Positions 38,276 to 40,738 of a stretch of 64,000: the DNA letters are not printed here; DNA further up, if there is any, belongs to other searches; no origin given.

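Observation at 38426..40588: Lipoprotein with a periodic NSG-x-I ... GG ... GGxGG-x-I-x-LYA repeat (possible new beta-solenoid repeat type)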

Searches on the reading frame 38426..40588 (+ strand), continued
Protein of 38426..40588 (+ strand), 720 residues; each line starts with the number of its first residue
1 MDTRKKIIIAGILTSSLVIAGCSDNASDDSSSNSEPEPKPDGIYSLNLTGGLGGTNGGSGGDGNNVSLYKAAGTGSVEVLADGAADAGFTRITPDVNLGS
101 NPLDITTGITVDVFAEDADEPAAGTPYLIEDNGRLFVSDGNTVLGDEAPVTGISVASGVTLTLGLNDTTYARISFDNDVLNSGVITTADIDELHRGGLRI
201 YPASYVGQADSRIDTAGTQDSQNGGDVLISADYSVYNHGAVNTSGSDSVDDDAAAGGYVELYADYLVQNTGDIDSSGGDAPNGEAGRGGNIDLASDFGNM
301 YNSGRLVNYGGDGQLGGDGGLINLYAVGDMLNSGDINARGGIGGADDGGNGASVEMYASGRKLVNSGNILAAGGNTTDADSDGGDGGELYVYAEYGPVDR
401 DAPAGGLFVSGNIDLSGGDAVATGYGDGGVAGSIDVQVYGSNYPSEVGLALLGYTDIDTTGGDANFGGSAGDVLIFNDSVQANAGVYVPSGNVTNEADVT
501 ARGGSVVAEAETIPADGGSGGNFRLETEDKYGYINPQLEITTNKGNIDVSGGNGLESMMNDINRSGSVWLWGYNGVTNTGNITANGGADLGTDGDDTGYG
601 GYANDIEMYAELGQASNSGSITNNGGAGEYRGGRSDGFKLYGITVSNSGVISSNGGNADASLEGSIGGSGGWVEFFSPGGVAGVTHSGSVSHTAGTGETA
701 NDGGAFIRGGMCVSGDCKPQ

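Call 31: fold_search(model_id=the predicted structure, library=viral)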
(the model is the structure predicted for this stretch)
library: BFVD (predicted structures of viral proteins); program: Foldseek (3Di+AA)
matches with E <= 10: 130; with E <= 0.001: 1
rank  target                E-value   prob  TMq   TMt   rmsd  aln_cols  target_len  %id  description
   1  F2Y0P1                2.4e-04  0.80  0.23  0.18  21.1       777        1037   13  (no name in the UniProt tables at hand)
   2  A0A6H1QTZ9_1          6.7e-03  0.13  0.12  0.11  33.0       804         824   13  Uncharacterized protein [Ostreococcus mediterraneus virus 2]
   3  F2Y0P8                1.1e-02  0.14  0.13  0.19  19.7       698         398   12  (no name in the UniProt tables at hand)
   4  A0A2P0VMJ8            1.8e-02  0.08  0.10  0.14  30.7       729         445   10  Uncharacterized protein [Tetraselmis virus 1]
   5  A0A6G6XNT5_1          1.9e-02  0.08  0.11  0.09  21.6       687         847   13  (no name in the UniProt tables at hand)
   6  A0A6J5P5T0            3.5e-02  0.06  0.11  0.12  35.6       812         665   12  Uncharacterized protein [uncultured Caudovirales phage]
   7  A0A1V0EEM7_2          9.4e-02  0.05  0.11  0.10  40.2       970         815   11  receptor protein-tyrosine kinase [Caulobacter phage Ccr34]
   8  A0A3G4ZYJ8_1          1.1e-01  0.02  0.08  0.07  51.2       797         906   14  Peptidase S74 domain-containing protein [Gaeavirus sp.]
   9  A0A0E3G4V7            1.3e-01  0.02  0.08  0.08  29.8       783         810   11  Baseplate wedge initiator [Synechococcus phage ACG-2014f]
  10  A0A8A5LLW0            2.4e-01  0.09  0.10  0.18  25.1       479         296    9  (no name in the UniProt tables at hand)
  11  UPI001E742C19         3.1e-01  0.08  0.07  0.12   9.8       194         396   18  (no name look-up for this kind of identifier)
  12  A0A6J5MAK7            3.2e-01  0.09  0.16  0.20  26.5       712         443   10  Uncharacterized protein [uncultured Caudovirales phage]
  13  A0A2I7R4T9            3.2e-01  0.07  0.16  0.18  17.9       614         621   10  (no name in the UniProt tables at hand)
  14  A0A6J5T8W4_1          3.6e-01  0.02  0.12  0.12  22.2       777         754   10  Parallel beta-helix repeat [uncultured Caudovirales phage]
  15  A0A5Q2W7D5            3.6e-01  0.02  0.08  0.09  22.8       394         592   14  (no name in the UniProt tables at hand)
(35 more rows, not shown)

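Call 32: find_related_loci(query=A3, collection=genome_contigs, flank=6000)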
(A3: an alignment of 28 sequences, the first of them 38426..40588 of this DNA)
Query A3 (720 aa) in genome_contigs; peptide patterns used: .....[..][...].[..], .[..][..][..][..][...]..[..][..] (x = any residue, [..] = any of these).
12 stretches matched a pattern; 7 encode a relative of the query (tblastn E <= 1e-3); 7 distinct loci.
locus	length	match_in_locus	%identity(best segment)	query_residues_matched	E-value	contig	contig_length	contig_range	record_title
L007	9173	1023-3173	86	1-720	0e+0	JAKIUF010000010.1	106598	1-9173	MAG: Gammaproteobacteria bacterium isolate D100SM.bin.11 NODE_60_length_106598_cov_5.826274, whole genome shotgun sequen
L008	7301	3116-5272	88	1-720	0e+0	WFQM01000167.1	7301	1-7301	MAG: Gammaproteobacteria bacterium isolate S013_42 k151_237952, whole genome shotgun sequence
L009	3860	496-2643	82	1-719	0e+0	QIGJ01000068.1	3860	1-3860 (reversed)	MAG: Gammaproteobacteria bacterium isolate SZUA-152 Ga0063293_10048624, whole genome shotgun sequence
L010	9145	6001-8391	90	1-720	0e+0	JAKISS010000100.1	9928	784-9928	MAG: Gammaproteobacteria bacterium isolate D96SM.bin.23 NODE_4724_length_9928_cov_52.542088, whole genome shotgun sequen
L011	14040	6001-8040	48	39-718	3e-144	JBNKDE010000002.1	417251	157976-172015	MAG: Gammaproteobacteria bacterium isolate F1.bin.8.strict NODE_2_length_417251_cov_14.960285, whole genome shotgun sequ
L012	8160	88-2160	48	43-720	3e-133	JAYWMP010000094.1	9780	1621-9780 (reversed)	MAG: Nitrospirota bacterium isolate DY22_TVG17_BIN105 k141_181958, whole genome shotgun sequence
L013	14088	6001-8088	37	66-720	7e-68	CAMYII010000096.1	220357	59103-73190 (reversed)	MAG: Acidiferrobacterales bacterium isolate ES_Gamma_002 genome assembly, contig: scaffold_65, whole genome shotgun sequ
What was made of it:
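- The source MAGs come from mineral-rich or deep-sea settings, judging from isolate names only (call 32).
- Tried and rejected: It succeeded with 28 sequences (call 32).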

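Call 39: search_protein_families(library=pfam, alignment_id=A3, max_evalue=1)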
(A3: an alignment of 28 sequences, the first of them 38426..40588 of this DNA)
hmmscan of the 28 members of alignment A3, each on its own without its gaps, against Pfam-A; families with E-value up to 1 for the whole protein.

A. member 1, window:38426-40588:+ (720 aa): 0 families

B. families by the number of members that match (of 28 scanned): 2 families
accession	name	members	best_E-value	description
PF13349.12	DUF4097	1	0.13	Toastrack DUF4097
PF25682.1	Phage_VG64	1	0.15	Mycobacterium phage VG64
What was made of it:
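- On DUF4097 toastrack: 1 of 28 members matched, at E = 0.13 (call 39).
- Closest known: DUF4097 'toastrack' putative adhesins. Different: Only 1 of 28 members gives a Pfam hit, at E = 0.13 (call 39).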

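Call 50: search_protein_representatives(alignment_id=A3)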
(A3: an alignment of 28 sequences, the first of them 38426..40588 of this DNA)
Query: 28 sequences, 711 profile positions. Proteins with E-value up to 0.001 (for the whole library): 843; up to 1e-10: 661; up to 1e-30: 476. The best 150 are listed.
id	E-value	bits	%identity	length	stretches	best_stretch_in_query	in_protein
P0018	1.5e-282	955.5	-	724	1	1-710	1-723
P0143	1.1e-270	916.3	-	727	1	4-705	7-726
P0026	4.9e-262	887.8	-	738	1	6-710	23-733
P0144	5.4e-228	775.2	-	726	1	9-710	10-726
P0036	3.3e-226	769.3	-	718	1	1-705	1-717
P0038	1.6e-224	763.7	-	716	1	21-705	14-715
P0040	2.6e-187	640.7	-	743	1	3-710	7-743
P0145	2.0e-179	614.7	-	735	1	7-696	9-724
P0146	3.2e-179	614.0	-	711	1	5-710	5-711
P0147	2.1e-177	608.0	-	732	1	5-710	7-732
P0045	2.2e-177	607.9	-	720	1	5-710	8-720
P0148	4.0e-176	603.7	-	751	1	9-710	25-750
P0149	8.8e-174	596.0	-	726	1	3-710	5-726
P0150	2.3e-172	591.3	-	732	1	10-710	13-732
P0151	2.8e-171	587.7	-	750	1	3-710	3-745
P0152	2.6e-167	574.6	-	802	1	26-710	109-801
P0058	2.2e-151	522.0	-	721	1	28-711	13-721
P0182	5.2e-108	378.6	-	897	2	22-698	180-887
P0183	9.0e-108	377.8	-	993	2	40-519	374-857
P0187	5.6e-105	368.6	-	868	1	34-706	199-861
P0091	1.1e-95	337.8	-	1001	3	11-389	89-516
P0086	2.0e-95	337.0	-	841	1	33-703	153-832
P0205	1.1e-89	318.0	-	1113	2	250-699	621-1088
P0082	3.1e-86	306.6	-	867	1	32-706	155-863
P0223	3.7e-81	289.8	-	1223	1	17-703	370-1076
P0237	1.4e-78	281.3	-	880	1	39-679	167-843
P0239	3.9e-78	279.8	-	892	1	39-704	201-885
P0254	7.7e-73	262.3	-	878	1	19-697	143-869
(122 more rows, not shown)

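Call 53: search_protein_families(library=pfam, proteins=[P0205, P0223, P0183, P0091, P0182, P0187, P0239, P0152, P0237, P0254], max_evalue=0.01)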
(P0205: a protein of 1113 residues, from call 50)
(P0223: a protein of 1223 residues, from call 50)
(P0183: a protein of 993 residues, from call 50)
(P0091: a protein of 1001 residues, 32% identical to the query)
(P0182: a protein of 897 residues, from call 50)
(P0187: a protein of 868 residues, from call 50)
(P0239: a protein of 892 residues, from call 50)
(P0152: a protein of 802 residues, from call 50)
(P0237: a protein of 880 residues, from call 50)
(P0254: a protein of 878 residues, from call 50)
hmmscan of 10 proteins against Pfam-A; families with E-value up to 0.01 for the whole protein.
P0205 (1113 aa): 0 families

P0223 (1223 aa): 2 families
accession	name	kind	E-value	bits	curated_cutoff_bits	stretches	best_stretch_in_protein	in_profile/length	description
PF23657.1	DUF7151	-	2.3e-60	200.7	27.2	6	29-71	3-46/46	Domain of unknown function (DUF7151)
PF07588.17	DUF1554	-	1.8e-09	38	27.5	1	1097-1198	3-133/136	Protein of unknown function (DUF1554)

P0183 (993 aa): 1 family
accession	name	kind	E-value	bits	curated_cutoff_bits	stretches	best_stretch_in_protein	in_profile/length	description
PF03160.20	Calx-beta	-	7e-57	191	27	3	30-138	6-117/119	Calx-beta domain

P0091 (1001 aa): 0 families

P0182 (897 aa): 1 family
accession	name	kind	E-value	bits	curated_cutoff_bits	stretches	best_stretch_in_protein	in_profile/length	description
PF23657.1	DUF7151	-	8.4e-38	128.5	27.2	3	135-180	2-46/46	Domain of unknown function (DUF7151)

P0187 (868 aa): 2 families
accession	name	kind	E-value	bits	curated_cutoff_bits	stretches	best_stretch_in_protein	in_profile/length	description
PF23657.1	DUF7151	-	1.1e-22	80.1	27.2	2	47-91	2-46/46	Domain of unknown function (DUF7151)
PF01391.23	Collagen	-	3.2e-05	24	27.2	1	93-129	19-55/60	Collagen triple helix repeat (20 copies)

P0239 (892 aa): 2 families
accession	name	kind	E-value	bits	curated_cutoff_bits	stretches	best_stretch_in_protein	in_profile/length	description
PF23657.1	DUF7151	-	5.5e-19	68.3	27.2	2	35-79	2-46/46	Domain of unknown function (DUF7151)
PF01391.23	Collagen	-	6.5e-07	29.5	27.2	1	81-124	7-50/60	Collagen triple helix repeat (20 copies)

P0152 (802 aa): 2 families
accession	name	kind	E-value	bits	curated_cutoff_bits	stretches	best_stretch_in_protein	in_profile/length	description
PF17963.7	Big_9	-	2e-15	57.9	23.6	1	29-117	1-89/89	Bacterial Ig domain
PF17892.7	Cadherin_5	-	1.3e-07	31.8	26.5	1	51-118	29-97/98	Cadherin-like domain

P0237 (880 aa): 1 family
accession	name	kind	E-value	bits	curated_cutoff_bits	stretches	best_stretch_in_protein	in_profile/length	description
PF23657.1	DUF7151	-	3.6e-21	75.3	27.2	2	30-72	4-46/46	Domain of unknown function (DUF7151)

P0254 (878 aa): 1 family
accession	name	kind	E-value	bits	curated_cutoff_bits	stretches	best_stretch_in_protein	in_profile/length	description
PF23657.1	DUF7151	-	2.4e-15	56.6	27.2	2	43-87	3-46/46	Domain of unknown function (DUF7151)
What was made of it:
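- One distant member carries three Calx-beta domains (call 53).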

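Call 54: find_encoding_contigs(protein=P0058, flank=7000, max_places=1)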
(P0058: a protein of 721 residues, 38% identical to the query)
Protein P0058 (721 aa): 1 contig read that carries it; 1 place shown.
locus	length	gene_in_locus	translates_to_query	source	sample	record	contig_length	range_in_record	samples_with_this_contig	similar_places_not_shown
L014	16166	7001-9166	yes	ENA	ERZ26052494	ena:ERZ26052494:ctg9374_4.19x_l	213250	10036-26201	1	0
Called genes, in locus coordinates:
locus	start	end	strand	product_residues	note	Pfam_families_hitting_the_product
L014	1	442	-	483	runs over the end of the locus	PF00890:FAD_binding_2, PF01134:GIDA (weak), PF01494:FAD_binding_3 (faint), PF03486:HI0933_like (faint), PF07992:Pyr_redox_2, PF12831:FAD_oxidored (weak), PF00070:Pyr_redox, PF02852:Pyr_redox_dim, +1 more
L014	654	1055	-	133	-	PF00198:2-oxoacid_dh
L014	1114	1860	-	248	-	PF00364:Biotin_lipoyl, PF25997:BSH_YhbJ (faint), PF02817:E3_binding, PF00198:2-oxoacid_dh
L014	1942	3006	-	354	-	PF02779:Transket_pyr, PF16870:OxoGdeHyase_C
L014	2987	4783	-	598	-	PF16078:2-oxogl_dehyd_N, PF00676:E1_dh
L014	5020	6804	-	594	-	PF01368:DHH, PF02272:DHHA1, PF17768:RecJ_OB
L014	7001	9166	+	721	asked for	-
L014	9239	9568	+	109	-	-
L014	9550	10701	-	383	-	PF14294:DUF4372, PF01609:DDE_Tnp_1, PF13612:DDE_Tnp_1_3 (weak), PF13701:DDE_Tnp_1_4 (weak)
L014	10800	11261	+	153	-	-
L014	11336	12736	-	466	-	PF14821:Thr_synth_N, PF00291:PALP, PF24857:THR4_C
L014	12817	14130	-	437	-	PF03447:NAD_binding_3, PF00742:Homoserine_dh, PF01842:ACT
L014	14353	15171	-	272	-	PF10411:DsbC_N, PF13098:Thioredoxin_2, PF01323:DSBA (faint)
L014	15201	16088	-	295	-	PF02899:Phage_int_SAM_1, PF13495:Phage_int_SAM_4 (weak), PF00589:Phage_integrase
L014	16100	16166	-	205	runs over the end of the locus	PF04536:TPM_phosphatase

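Call 55: find_encoding_contigs(protein=P0053, flank=7000, max_places=1)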
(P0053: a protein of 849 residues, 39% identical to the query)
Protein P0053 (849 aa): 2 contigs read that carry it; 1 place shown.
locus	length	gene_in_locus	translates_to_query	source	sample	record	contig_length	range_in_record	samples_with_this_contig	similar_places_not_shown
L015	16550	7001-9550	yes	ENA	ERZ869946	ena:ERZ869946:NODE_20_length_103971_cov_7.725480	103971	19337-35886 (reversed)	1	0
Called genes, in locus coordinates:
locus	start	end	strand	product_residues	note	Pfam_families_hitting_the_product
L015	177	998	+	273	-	PF07044:DUF1329 (faint), PF17131:TP_0789-like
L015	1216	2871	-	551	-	PF02415:Chlam_PMP (faint)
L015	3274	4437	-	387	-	PF14522:Cytochrome_C7 (faint), PF22113:Mtrc-MtrF_II-IV_dom (faint), PF13435:Cytochrome_C554 (weak)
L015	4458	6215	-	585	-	-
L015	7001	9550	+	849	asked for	-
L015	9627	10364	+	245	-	-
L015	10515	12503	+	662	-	-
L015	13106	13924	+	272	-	PF13847:Methyltransf_31, PF08241:Methyltransf_11, PF08242:Methyltransf_12, PF13649:Methyltransf_25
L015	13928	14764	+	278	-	PF02353:CMAS, PF01209:Ubie_methyltran, PF00891:Methyltransf_2 (weak), PF13489:Methyltransf_23, PF08241:Methyltransf_11, PF08242:Methyltransf_12, PF13649:Methyltransf_25, PF13847:Methyltransf_31, +2 more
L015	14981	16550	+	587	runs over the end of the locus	PF23914:TPR_CcmH_CycH, PF13414:TPR_11 (weak), PF13424:TPR_12 (weak), PF13432:TPR_16, PF14559:TPR_19 (weak), PF12895:ANAPC3, PF00685:Sulfotransfer_1, PF13469:Sulfotransfer_3, +17 more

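Call 56: find_encoding_contigs(protein=P0093, flank=7000, max_places=1)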
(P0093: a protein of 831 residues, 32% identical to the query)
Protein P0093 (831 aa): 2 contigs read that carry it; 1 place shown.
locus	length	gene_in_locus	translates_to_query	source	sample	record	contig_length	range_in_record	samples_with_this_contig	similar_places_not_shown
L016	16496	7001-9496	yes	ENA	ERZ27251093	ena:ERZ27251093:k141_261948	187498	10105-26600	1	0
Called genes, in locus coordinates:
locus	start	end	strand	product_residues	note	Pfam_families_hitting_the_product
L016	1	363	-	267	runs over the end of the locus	-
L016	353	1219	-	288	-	PF13649:Methyltransf_25 (weak)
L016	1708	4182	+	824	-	-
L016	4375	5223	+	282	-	-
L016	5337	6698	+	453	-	PF27533:CapK_C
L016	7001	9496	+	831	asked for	-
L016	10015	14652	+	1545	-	PF03160:Calx-beta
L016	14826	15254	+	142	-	-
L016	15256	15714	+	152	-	-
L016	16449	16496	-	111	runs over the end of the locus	-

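Call 57: find_encoding_contigs(protein=P0108, flank=7000, max_places=1)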
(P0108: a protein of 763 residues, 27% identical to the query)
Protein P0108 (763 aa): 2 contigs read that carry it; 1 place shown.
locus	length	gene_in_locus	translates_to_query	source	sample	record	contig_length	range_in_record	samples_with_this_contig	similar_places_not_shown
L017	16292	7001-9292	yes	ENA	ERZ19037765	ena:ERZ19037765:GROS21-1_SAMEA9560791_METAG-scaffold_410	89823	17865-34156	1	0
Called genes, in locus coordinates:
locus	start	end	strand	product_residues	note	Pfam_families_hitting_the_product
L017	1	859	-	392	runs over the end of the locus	PF00144:Beta-lactamase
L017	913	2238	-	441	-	-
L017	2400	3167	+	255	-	PF01738:DLH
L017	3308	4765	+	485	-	PF00070:Pyr_redox (faint), PF00743:FMO-like, PF07992:Pyr_redox_2, PF13450:NAD_binding_8, PF13738:Pyr_redox_3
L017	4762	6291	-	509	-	PF16317:Glyco_hydro_99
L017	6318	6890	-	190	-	PF01814:Hemerythrin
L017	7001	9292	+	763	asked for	PF23657:DUF7151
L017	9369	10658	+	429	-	-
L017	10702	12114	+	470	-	PF00171:Aldedh, PF05893:LuxC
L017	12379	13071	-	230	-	PF00557:Peptidase_M24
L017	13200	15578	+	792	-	PF08448:PAS_4 (weak), PF00512:HisKA, PF02518:HATPase_c, PF00072:Response_reg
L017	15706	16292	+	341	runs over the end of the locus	-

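Call 61: list_cluster_members(proteins=[window:38426-40588:+, window:40669-41430:+])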
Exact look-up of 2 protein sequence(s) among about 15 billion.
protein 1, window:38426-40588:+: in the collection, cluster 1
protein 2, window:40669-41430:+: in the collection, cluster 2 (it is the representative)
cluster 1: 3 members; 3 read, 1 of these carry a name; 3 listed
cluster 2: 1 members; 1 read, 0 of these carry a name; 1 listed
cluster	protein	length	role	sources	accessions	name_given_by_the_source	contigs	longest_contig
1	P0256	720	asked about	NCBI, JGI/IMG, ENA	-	-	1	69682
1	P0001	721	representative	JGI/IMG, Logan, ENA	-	-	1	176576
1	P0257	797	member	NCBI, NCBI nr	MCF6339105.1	MAG: hypothetical protein L3J84_14370 [Gammaproteobacteria bacterium] | hypothetical protein [Gammaproteobacteria bacterium]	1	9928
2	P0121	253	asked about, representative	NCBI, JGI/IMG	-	-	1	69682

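Call 70: search_protein_families(library=padloc, proteins=[window:38426-40588:+], max_evalue=1)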
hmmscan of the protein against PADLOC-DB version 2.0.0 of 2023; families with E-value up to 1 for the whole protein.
window:38426-40588:+ (720 aa): 0 families

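Call 86: search_protein_families(library=phrogs, proteins=[window:38426-40588:+], max_evalue=1)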
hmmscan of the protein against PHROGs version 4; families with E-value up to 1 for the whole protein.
window:38426-40588:+ (720 aa): 2 families
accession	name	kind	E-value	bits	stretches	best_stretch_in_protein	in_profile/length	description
phrog_3727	-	unknown function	0.049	14.5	0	5-35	2-33/209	-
phrog_3224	-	unknown function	0.34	12.1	0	5-42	3-39/96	-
